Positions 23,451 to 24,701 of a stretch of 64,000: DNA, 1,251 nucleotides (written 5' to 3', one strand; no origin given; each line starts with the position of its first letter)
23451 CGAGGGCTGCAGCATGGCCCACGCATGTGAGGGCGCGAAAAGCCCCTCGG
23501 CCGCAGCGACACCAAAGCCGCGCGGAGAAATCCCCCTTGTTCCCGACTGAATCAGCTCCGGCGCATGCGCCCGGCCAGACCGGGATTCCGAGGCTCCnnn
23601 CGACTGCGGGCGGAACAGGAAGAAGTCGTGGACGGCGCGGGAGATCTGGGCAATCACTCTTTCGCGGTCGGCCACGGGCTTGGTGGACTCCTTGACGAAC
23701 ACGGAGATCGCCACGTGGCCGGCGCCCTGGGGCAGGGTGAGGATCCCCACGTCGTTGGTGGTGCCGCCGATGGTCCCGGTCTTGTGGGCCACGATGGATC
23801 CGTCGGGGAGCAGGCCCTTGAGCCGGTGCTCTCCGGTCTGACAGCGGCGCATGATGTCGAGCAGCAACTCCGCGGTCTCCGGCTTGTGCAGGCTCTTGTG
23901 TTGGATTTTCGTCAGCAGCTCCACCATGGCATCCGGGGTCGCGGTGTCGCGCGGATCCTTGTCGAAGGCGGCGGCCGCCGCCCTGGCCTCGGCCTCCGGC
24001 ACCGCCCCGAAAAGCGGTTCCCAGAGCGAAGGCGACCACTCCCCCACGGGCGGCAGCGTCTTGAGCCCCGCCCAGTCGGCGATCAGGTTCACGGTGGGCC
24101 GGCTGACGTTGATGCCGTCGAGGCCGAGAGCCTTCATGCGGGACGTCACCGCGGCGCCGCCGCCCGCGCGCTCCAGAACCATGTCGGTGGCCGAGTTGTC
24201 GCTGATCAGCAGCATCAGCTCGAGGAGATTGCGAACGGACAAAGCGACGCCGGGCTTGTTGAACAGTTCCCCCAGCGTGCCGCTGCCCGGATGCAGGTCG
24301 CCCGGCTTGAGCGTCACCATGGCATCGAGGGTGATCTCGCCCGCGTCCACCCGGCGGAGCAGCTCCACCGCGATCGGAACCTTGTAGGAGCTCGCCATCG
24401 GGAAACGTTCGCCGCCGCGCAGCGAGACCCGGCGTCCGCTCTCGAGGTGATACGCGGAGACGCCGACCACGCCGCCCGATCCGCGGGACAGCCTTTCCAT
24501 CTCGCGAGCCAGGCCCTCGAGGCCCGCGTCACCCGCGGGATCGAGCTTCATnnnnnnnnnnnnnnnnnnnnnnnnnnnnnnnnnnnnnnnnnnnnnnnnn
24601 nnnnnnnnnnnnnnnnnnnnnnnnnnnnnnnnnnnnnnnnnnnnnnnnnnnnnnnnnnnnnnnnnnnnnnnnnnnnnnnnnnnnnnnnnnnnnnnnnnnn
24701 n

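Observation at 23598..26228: Secreted D-aminoacylase fused to a class A beta-lactamase-fold domain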

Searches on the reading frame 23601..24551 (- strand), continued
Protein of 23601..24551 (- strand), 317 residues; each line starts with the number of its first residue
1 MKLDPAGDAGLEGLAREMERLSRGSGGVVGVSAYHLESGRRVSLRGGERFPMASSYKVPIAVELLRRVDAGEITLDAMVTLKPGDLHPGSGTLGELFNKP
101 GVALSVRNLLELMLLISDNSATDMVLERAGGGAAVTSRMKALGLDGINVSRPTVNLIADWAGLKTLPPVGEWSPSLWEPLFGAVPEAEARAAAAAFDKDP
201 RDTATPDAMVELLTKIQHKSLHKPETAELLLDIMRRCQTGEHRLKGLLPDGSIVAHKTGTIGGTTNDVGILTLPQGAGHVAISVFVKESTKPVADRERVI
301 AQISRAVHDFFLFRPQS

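Call 42: find_encoding_contigs(protein=P0213, flank=6000, max_places=1)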
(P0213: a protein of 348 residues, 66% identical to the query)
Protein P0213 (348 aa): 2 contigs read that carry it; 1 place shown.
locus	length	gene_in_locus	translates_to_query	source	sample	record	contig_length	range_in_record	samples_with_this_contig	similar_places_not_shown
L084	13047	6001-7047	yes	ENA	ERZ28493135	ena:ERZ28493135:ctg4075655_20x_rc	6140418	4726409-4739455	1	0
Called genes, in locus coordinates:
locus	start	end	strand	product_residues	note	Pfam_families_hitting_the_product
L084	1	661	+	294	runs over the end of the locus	PF13240:Zn_Ribbon_1 (weak)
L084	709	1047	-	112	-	-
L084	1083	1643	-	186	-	PF04366:Ysc84 (weak)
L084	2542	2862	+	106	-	-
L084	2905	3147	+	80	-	-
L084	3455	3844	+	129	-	PF01740:STAS, PF13466:STAS_2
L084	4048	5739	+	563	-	PF07969:Amidohydro_3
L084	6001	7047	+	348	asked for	PF00144:Beta-lactamase (faint), PF13354:Beta-lactamase2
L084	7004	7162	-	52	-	-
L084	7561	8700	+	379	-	PF12704:MacB_PCD (weak), PF02687:FtsX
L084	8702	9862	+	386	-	PF12704:MacB_PCD, PF02687:FtsX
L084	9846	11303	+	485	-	PF25917:BSH_RND, PF25973:BSH_CzcB (weak), PF25876:HH_MFP_RND (faint), PF25881:HH_YBHG, PF25954:Beta-barrel_RND_2, PF25967:RND-MFP_C, PF25975:CzcB_C, PF25989:YknX_C, +1 more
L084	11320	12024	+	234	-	PF00005:ABC_tran, PF13304:AAA_21 (faint)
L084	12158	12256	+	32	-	PF13899:Thioredoxin_7 (weak)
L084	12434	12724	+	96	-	-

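Call 43: find_encoding_contigs(protein=P0130, flank=6000, max_places=1)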
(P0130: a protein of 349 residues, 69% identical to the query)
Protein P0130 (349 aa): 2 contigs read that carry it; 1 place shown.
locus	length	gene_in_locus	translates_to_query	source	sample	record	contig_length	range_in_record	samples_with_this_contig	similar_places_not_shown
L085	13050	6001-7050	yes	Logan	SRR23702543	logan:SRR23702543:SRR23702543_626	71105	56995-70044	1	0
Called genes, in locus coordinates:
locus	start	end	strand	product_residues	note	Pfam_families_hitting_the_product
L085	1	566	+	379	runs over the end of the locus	-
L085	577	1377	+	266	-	PF02353:CMAS (weak), PF13489:Methyltransf_23, PF01209:Ubie_methyltran, PF05175:MTS (weak), PF13649:Methyltransf_25, PF13847:Methyltransf_31, PF08241:Methyltransf_11, PF08242:Methyltransf_12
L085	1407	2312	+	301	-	PF25087:GMPPB_C (faint), PF25084:LbH_EIF2B (faint), PF00132:Hexapep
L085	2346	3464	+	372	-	PF12704:MacB_PCD, PF02687:FtsX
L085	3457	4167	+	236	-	PF02463:SMC_N, PF00005:ABC_tran, PF13304:AAA_21 (faint)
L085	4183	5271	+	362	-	PF25919:BSH_CusB (faint), PF00364:Biotin_lipoyl (faint), PF25917:BSH_RND, PF25973:BSH_CzcB, PF25984:BSH_YknX (weak), PF25881:HH_YBHG, PF25990:Beta-barrel_YknX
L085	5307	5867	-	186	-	PF00254:FKBP_C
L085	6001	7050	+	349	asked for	PF00144:Beta-lactamase (faint), PF13354:Beta-lactamase2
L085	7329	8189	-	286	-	PF13482:RNase_H_2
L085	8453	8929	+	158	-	PF07238:PilZ (weak)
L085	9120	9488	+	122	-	-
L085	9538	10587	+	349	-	-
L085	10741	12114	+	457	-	PF00291:PALP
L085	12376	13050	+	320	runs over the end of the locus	-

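Call 44: find_encoding_contigs(protein=P0224, flank=6000, max_places=1)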
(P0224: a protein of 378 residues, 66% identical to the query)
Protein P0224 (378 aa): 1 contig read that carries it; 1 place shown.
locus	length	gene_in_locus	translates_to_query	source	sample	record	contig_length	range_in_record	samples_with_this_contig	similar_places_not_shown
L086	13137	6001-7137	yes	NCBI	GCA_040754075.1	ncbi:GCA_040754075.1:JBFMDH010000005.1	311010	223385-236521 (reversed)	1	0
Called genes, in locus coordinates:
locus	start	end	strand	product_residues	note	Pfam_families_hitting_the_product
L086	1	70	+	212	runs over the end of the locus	PF06736:TMEM175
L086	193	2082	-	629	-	PF17900:Peptidase_M1_N, PF01433:Peptidase_M1, PF09127:Leuk-A4-hydro_C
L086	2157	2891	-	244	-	-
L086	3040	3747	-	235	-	PF00005:ABC_tran, PF13304:AAA_21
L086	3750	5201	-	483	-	-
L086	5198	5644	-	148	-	PF00254:FKBP_C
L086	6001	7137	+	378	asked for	PF00144:Beta-lactamase, PF13354:Beta-lactamase2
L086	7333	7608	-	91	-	-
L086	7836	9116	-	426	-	PF07498:Rho_N, PF07497:Rho_RNA_bind, PF00006:ATP-synt_ab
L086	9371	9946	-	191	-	PF03193:RsgA_GTPase (faint), PF02421:FeoB_N, PF00350:Dynamin_N (faint), PF01926:MMR_HSR1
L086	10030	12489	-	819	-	PF02190:LON_substr_bdg, PF00004:AAA, PF07728:AAA_5 (weak), PF22667:Lon_lid, PF05362:Lon_C, PF13541:ChlI (weak)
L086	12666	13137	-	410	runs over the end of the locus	PF06689:zf-C4_ClpX, PF00493:MCM (weak), PF05496:RuvB_N (faint), PF13401:AAA_22 (weak), PF00004:AAA, PF07724:AAA_2, PF07728:AAA_5 (weak), PF10431:ClpB_D2-small, +2 more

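Call 49: find_related_loci(query=A2, collection=metagenome_contigs, flank=6000)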
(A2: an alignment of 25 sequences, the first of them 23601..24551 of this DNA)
Query A2 (317 aa) in metagenome_contigs; peptide patterns used: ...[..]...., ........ (x = any residue, [..] = any of these).
600 stretches matched a pattern (row limit reached: there are more); 518 encode a relative of the query (tblastn E <= 1e-3); the best 80 are kept; 80 distinct loci.
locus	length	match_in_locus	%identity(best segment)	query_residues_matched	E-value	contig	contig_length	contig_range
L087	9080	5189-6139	94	1-317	0e+0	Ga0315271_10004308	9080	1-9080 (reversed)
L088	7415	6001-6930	79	8-317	4e-163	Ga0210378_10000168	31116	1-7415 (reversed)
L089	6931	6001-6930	68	6-313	1e-139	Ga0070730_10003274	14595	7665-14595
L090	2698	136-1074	66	5-317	5e-146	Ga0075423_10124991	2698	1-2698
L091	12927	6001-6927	67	8-316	2e-138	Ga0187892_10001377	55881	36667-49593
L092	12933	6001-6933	66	7-317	2e-138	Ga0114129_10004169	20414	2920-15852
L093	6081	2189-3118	67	6-313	3e-138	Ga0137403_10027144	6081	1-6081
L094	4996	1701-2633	67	6-316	6e-139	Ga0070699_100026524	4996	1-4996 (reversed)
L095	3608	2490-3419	67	6-313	6e-142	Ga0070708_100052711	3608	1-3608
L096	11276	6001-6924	67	8-313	2e-136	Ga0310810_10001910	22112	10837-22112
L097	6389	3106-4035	68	7-316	2e-136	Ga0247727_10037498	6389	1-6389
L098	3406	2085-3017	66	7-317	3e-140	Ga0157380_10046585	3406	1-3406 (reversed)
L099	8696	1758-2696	65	5-317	1e-135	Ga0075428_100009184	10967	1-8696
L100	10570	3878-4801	67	8-315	2e-135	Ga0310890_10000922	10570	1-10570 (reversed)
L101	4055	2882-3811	65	5-314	4e-138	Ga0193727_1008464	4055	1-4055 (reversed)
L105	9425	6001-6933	65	5-316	7e-134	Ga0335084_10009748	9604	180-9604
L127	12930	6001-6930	66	7-316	8e-128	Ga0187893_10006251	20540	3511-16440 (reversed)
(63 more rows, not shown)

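Call 53: search_protein_families(library=ncbifam, proteins=[L092:4174-5745:-], max_evalue=1e-10)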
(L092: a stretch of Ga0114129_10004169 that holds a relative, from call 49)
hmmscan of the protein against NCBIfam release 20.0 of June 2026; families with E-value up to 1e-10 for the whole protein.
L092:4174-5745:- (523 aa): 13 families
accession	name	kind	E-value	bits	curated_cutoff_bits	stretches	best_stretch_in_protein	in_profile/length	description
NF006560.0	PRK09061.1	subfamily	5.5e-172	572.7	340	1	53-520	11-514/517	amidohydrolase family protein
NF006689.0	PRK09237.1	equivalog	6.6e-18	64.4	371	1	67-145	2-82/383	amidohydrolase/deacetylase family metallohydrolase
NF006845.0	PRK09357.2-6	equivalog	2.9e-17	62.5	728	0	70-131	3-66/428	dihydroorotase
TIGR03178.1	allantoinase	equivalog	1.3e-16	60.4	357.85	1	69-324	1-261/441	allantoinase AllB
NF006844.0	PRK09357.2-5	equivalog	1.4e-16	60.6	701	0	70-133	4-68/422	dihydroorotase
NF005791.0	PRK07627.1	equivalog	1.9e-16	60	442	0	69-139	2-73/425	dihydroorotase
TIGR00857.1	pyrC_multi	subfamily_domain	1.1e-15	57.6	279.05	0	89-146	7-66/412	dihydroorotase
NF006839.0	PRK09357.1-4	equivalog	3e-15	55.8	576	0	70-131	2-64/422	dihydroorotase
NF004839.0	PRK06189.1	equivalog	3.1e-15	55.7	631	0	259-324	207-266/451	allantoinase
NF058539.1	ergo_uti2_ErtD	equivalog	6.7e-14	51.6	650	0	72-137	5-70/449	hydantoin-5-propionate amidohydrolase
TIGR02033.1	D-hydantoinase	equivalog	2.7e-13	49.7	393.25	0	71-156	2-86/454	dihydropyrimidinase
NF009941.0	PRK13404.1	subfamily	3.4e-13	49.1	647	0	66-147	2-81/478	dihydropyrimidinase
NF006838.0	PRK09357.1-3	equivalog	1.1e-11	44.2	644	0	70-127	3-62/423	dihydroorotase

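Call 63: search_protein_families(library=pfam, proteins=[L127:102-1826:+, L127:2021-4540:+, L127:4561-5460:+, L127:5851-6942:+, L127:6945-10292:+, L097:122-1411:+, L097:1408-4038:+, L097:4201-5343:-], max_evalue=0.00001)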
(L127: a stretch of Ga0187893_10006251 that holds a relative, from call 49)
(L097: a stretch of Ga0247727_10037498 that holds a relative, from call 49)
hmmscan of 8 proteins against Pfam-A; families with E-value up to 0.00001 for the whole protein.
L127:102-1826:+ (574 aa): 1 family
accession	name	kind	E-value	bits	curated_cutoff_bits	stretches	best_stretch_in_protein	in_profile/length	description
PF07969.17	Amidohydro_3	-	1.6e-22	81.1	29.7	1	83-552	2-471/472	Amidohydrolase family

L127:2021-4540:+ (839 aa): 2 families
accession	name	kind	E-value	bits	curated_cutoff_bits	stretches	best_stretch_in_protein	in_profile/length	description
PF00144.29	Beta-lactamase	-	2.7e-73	247.4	27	1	58-380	1-317/329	Beta-lactamase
PF01427.22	Peptidase_M15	-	4.8e-33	115.1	27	1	619-786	4-186/199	D-ala-D-ala dipeptidase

L127:4561-5460:+ (299 aa): 1 family
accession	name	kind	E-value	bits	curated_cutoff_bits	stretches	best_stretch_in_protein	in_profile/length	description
PF04951.18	Peptidase_M55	-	1.8e-87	293.5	25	1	29-288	2-263/264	D-aminopeptidase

L127:5851-6942:+ (363 aa): 2 families
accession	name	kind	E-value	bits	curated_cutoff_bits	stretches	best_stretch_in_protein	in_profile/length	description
PF13354.11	Beta-lactamase2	-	8.1e-56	189.2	22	1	74-330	1-214/214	Beta-lactamase enzyme family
PF00144.29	Beta-lactamase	-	1.8e-08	34.4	27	0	70-155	12-101/329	Beta-lactamase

L127:6945-10292:+ (1115 aa): 5 families
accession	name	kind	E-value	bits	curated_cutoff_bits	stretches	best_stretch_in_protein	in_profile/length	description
PF07676.18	PD40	-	7.4e-29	99.5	20.9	2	66-101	2-38/38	WD40-like Beta Propeller Repeat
PF14685.13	PDZ_Tricorn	-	3.1e-24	85.2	25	1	795-879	1-84/88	Tricorn protease PDZ domain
PF14684.11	Tricorn_C1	-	3.3e-21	75.4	24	1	713-766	1-54/59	Tricorn protease C1 domain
PF03572.23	Peptidase_S41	-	1.1e-15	58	24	1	936-1068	24-165/165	Peptidase family S41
PF00930.27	DPPIV_N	-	3.9e-11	42.7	22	0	49-118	19-84/354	Dipeptidyl peptidase IV (DPP IV) N-terminal region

L097:122-1411:+ (429 aa): 0 families

L097:1408-4038:+ (876 aa): 3 families
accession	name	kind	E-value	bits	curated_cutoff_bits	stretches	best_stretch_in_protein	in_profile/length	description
PF13354.11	Beta-lactamase2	-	1.3e-49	168.9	22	1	592-846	3-214/214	Beta-lactamase enzyme family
PF07969.17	Amidohydro_3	-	4.4e-21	76.3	29.7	1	160-537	94-471/472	Amidohydrolase family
PF00144.29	Beta-lactamase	-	7.8e-10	38.9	27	0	584-687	7-117/329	Beta-lactamase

L097:4201-5343:- (380 aa): 0 families

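Call 87: search_protein_families(library=ncbifam, proteins=[L127:2021-4540:+, L127:4561-5460:+], max_evalue=1e-10)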
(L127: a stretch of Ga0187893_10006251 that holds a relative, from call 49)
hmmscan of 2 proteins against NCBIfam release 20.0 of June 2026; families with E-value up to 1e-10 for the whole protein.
L127:2021-4540:+ (839 aa): 32 families (the best 25 are shown)
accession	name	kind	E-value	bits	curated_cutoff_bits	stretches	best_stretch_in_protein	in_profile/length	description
NF007557.0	PRK10178.1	equivalog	7.6e-41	139.8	176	1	617-790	4-174/188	D-alanyl-D-alanine dipeptidase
NF007943.0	PRK10662.1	equivalog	3.1e-31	108.3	266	1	26-377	17-360/380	D-alanyl-D-alanine-carboxypeptidase/endopeptidase AmpH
NF033115.1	dipept_VanX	equivalog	2.9e-25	89.2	320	1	620-786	3-187/199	D-Ala-D-Ala dipeptidase VanX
NF052559.1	MthAcHydAcmB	equivalog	2.2e-23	82.6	550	1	55-314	7-288/391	methyl acetate hydrolase AcmB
NF033085.1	bla_class_C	equivalog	1.7e-22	79.8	415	1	54-294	4-233/356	class C beta-lactamase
NF045671.1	blaPNC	exception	7.1e-20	71.2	750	1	22-294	15-274/401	PNC family class C beta-lactamase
NF009622.0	PRK13128.1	equivalog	2.7e-19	69.1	443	1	56-390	7-332/518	D-aminopeptidase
NF012173.1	CMY2-MIR-ACT-EC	exception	1.4e-18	66.9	680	1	44-293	18-255/380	CMY2/MIR/ACT/EC family class C beta-lactamase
NF041665.1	blaPSZ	exception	4.8e-18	65.3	850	1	53-294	26-255/379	PSZ family class C beta-lactamase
NF038366.1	blaSFDC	exception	8.1e-18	64.6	840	1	52-264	26-227/382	SFDC family class C beta-lactamase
NF002968.0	PRK03642.1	equivalog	2.7e-17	62.7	385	1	57-246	42-245/432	penicillin binding protein PBP4B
NF000185.2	BlaEC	exception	7e-17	61.4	850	1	53-292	23-250/377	BlaEC family class C beta-lactamase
NF000519.2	blaPDC_var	exception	1.5e-16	60.6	900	1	42-242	25-215/397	PDC variant family class C beta-lactamase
NF033569.1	blaLHK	exception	1.5e-16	60.3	850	1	44-291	27-263/390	LHK family class C beta-lactamase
NF040478.1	blaLAQ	exception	1.5e-16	60.3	850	1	45-309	19-269/380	LAQ family class C beta-lactamase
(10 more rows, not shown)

L127:4561-5460:+ (299 aa): 1 family
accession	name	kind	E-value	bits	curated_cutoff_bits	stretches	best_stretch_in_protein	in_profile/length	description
NF058634.1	AmiPeptDppABac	equivalog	2.4e-61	207.5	430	1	29-290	2-264/274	D-aminopeptidase DppA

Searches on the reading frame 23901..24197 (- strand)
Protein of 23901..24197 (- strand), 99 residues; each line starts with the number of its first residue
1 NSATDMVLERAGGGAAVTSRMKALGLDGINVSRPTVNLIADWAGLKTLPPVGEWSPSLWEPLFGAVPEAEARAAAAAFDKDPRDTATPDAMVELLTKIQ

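Call 37: search_solved_structures(query=window:23901-24197:-, max_evalue=1, show_alignments=5)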
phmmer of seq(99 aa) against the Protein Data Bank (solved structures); distinct sequences matched with E-value up to 1: 12.
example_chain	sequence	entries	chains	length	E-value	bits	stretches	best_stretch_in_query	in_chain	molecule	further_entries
8eo5_A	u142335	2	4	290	0.029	17.9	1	1-38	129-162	LRA-5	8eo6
8eo7_A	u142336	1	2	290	0.056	16.9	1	1-31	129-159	beta-lactamase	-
8ehu_A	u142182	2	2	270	0.12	15.9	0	76-97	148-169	Beta-lactamase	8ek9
4c6y_A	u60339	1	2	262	0.28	14.7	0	77-98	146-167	BETA-LACTAMASE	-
5fqq_A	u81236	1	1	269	0.31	14.6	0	1-28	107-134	GNCA4 LACTAMASE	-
5fqi_A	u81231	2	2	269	0.34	14.5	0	1-28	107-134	GNCA4 LACTAMASE W229D AND F290W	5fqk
4b88_A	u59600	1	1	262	0.35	14.4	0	1-29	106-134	BETA-LACTAMASE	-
5fqm_A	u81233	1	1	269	0.36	14.4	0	1-31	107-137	GNCA BETA LACTAMASE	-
4uhu_A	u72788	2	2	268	0.37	14.3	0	1-31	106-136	GNCA LACTAMASE W229D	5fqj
3lq1_A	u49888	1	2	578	0.59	13.7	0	41-97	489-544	2-succinyl-5-enolpyruvyl-6-hydroxy-3-cyclohexene-1-carboxylate synthase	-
9e9b_A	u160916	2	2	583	0.6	13.7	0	41-97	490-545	2-succinyl-5-enolpyruvyl-6-hydroxy-3-cyclohexene-1-carboxylate synthase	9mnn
8gii_A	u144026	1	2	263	1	12.9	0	77-98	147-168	TEM-1 Variant 80.a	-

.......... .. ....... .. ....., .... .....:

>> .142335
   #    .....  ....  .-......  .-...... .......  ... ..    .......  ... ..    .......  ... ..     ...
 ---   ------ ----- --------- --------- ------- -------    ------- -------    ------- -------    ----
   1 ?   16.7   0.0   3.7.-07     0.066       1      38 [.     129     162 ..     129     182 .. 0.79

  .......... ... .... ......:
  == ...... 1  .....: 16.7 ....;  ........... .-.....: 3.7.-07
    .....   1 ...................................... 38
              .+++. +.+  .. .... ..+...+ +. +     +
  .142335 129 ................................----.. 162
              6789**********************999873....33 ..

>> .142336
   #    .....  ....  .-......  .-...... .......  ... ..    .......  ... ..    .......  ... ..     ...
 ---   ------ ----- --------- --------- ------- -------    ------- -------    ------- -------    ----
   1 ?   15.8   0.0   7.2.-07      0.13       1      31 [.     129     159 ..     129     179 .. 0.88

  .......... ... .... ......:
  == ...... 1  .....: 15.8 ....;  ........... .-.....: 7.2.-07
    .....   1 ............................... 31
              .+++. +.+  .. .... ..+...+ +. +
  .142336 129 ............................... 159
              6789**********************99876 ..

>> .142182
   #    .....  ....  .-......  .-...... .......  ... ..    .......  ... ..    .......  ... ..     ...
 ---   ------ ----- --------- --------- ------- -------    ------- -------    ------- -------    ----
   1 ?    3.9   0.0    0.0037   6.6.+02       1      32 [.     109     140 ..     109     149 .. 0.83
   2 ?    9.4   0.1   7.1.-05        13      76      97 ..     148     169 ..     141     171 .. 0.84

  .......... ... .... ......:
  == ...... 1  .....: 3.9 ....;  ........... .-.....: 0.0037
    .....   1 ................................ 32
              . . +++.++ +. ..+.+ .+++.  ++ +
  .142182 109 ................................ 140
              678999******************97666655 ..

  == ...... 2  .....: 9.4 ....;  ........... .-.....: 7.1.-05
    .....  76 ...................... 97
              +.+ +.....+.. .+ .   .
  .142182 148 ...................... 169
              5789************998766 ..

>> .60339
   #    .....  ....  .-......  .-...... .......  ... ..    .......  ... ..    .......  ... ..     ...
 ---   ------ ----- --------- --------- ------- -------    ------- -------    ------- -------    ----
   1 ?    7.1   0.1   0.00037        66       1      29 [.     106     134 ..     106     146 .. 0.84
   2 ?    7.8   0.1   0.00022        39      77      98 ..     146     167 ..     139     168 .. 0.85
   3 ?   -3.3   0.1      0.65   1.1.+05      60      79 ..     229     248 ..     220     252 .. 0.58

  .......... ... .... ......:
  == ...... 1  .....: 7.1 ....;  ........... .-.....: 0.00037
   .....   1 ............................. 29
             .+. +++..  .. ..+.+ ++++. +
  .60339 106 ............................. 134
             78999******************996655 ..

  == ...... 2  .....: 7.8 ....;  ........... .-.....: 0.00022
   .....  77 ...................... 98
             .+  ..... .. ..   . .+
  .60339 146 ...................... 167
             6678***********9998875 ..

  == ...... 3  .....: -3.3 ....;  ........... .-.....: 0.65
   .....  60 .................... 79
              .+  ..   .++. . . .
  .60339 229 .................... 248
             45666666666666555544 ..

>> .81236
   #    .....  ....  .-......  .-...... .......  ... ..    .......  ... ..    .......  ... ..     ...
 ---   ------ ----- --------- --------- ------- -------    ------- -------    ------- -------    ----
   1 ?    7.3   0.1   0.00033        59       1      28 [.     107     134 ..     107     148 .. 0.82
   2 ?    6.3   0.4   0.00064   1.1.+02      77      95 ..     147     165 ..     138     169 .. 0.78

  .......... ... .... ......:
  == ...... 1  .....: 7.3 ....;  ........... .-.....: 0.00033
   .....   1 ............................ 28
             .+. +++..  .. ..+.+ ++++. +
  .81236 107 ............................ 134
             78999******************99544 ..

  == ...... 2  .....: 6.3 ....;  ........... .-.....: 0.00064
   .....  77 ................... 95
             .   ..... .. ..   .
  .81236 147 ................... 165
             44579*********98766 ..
